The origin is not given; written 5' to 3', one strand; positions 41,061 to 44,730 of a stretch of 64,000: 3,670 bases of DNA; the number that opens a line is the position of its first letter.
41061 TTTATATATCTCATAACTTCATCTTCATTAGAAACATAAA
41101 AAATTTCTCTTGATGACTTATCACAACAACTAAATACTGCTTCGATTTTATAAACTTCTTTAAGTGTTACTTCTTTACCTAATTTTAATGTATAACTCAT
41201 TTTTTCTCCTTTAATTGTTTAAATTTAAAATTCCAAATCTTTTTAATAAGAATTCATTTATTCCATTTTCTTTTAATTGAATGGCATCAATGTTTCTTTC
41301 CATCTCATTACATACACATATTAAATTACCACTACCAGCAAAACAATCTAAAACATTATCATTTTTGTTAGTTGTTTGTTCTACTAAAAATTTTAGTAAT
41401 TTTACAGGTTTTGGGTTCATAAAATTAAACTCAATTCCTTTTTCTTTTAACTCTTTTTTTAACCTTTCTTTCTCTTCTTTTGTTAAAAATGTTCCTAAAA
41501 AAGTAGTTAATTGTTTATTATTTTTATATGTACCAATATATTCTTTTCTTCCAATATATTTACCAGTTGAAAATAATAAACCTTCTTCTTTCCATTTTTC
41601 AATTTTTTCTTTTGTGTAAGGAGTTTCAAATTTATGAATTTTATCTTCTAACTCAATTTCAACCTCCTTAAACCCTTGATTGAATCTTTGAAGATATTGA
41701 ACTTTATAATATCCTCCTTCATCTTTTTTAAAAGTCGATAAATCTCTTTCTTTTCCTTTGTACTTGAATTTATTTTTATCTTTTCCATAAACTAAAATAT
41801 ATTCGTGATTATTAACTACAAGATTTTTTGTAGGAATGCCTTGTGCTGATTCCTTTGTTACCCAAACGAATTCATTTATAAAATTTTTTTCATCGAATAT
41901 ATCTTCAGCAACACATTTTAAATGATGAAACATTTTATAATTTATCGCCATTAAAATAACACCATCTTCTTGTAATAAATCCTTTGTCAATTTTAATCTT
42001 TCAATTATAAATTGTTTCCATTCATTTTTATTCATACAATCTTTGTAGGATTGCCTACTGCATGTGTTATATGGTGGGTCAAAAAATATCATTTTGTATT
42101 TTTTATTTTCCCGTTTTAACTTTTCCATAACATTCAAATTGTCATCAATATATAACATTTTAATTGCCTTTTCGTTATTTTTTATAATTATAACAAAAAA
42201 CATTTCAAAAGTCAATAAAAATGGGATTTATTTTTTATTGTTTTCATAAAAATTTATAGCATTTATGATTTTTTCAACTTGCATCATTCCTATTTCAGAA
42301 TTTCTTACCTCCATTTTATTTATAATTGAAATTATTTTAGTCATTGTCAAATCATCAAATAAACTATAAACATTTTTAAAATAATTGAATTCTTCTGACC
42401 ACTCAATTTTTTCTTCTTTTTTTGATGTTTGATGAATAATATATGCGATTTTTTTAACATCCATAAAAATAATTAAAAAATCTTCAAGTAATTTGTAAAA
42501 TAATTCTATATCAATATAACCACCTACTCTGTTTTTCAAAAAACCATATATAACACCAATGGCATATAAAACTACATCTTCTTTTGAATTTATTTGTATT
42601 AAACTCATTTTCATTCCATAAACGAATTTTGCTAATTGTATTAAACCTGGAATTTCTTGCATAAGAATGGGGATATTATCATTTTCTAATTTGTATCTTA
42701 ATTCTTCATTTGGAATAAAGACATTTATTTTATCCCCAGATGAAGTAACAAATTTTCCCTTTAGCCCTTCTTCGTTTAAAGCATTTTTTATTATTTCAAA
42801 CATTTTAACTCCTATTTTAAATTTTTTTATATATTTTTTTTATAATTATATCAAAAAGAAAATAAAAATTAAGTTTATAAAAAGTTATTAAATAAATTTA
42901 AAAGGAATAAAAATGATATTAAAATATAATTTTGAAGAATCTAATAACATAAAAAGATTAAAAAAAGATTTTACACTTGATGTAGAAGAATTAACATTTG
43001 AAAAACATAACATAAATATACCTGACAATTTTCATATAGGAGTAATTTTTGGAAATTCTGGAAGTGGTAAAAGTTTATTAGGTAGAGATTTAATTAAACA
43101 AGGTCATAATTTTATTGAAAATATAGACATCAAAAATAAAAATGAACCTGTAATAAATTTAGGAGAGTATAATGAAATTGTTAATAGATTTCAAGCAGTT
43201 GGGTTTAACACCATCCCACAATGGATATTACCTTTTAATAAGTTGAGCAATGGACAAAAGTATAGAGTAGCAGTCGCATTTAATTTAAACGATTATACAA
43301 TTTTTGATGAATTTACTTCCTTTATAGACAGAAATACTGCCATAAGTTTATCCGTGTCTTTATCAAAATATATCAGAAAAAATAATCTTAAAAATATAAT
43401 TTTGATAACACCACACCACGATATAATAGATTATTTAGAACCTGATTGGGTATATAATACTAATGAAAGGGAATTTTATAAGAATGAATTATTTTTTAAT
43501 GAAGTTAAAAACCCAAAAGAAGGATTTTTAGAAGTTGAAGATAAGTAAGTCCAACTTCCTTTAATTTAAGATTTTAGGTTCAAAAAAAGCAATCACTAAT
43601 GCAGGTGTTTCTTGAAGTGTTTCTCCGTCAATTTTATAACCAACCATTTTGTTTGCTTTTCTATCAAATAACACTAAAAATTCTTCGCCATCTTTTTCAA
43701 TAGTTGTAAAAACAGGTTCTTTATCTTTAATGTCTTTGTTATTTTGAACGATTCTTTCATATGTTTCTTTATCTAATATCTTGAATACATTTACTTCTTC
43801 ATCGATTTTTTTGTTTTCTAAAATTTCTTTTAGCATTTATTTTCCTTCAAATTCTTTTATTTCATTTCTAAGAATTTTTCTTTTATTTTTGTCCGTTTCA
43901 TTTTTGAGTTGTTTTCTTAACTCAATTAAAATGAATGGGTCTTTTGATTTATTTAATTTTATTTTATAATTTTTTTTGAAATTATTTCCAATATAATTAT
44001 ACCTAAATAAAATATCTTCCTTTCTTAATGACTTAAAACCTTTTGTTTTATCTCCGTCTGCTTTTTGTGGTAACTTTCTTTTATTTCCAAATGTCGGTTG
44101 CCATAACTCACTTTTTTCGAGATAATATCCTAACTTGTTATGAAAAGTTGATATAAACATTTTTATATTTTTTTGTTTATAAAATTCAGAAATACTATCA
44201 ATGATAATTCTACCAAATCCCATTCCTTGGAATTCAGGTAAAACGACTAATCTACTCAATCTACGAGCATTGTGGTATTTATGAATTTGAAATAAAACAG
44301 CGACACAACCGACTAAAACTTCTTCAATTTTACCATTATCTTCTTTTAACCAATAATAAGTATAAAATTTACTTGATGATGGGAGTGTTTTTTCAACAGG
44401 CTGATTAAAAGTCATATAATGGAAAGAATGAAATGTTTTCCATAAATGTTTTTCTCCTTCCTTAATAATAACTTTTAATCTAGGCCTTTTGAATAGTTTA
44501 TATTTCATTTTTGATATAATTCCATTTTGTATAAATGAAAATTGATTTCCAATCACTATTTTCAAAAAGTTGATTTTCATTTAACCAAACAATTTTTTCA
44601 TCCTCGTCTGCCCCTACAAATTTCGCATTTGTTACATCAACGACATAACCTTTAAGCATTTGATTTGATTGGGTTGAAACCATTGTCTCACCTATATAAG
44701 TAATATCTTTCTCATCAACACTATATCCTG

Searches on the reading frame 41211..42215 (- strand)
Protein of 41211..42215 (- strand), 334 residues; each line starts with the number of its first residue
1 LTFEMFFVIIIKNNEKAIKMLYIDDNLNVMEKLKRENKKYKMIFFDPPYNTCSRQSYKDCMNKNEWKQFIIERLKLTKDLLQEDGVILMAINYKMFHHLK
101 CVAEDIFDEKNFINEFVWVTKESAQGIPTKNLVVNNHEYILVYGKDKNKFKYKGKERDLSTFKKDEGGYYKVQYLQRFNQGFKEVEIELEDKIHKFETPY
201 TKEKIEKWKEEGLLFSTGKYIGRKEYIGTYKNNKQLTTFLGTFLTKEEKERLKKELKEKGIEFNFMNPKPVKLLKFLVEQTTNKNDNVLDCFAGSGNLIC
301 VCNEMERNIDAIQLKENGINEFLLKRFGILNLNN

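Call 17: search_protein_families(library=pfam, proteins=[window:41211-42215:-], max_evalue=0.001)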
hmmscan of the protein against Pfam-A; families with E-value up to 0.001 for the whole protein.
window:41211-42215:- (334 aa): 2 families
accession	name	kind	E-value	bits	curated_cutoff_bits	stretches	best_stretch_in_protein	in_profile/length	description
PF01555.25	N6_N4_Mtase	-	7.2e-36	124.6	26.7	1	41-316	2-213/221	DNA methylase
PF03602.21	Cons_hypoth95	-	1.6e-07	31.6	24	1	11-66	80-141/182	Conserved hypothetical protein 95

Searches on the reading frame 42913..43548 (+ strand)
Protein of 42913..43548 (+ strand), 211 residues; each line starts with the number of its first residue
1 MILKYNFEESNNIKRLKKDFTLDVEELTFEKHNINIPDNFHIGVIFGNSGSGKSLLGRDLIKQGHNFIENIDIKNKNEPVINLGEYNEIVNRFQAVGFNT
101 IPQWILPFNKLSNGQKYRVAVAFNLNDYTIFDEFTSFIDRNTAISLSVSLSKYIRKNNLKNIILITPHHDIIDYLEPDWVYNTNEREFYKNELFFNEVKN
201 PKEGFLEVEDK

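Call 17: search_protein_families(library=pfam, proteins=[window:42913-43548:+], max_evalue=0.001)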
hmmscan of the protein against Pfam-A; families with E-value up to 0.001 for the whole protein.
window:42913-43548:+ (211 aa): 1 family
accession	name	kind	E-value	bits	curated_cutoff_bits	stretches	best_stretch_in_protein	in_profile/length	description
PF07475.17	Hpr_kinase_C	-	2.5e-05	24.3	33.3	1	40-93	17-72/171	HPr Serine kinase C-terminal domain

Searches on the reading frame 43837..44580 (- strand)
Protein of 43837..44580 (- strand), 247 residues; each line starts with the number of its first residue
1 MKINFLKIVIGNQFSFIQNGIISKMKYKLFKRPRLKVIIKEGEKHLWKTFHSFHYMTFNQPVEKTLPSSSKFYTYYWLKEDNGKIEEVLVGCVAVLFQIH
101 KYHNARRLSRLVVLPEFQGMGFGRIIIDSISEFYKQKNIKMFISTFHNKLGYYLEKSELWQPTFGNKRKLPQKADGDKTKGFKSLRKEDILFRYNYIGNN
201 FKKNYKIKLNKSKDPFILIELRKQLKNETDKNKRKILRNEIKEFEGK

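Call 17: search_protein_families(library=pfam, proteins=[window:43837-44580:-], max_evalue=0.001)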
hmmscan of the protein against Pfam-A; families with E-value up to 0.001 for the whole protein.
window:43837-44580:- (247 aa): 2 families
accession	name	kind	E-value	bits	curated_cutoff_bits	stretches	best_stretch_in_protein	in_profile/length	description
PF13508.13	Acetyltransf_7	-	4.4e-07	30.6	27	1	76-152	5-82/84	Acetyltransferase (GNAT) domain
PF00583.31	Acetyltransf_1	-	5e-07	30.4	20.7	1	74-145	33-100/116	Acetyltransferase (GNAT) family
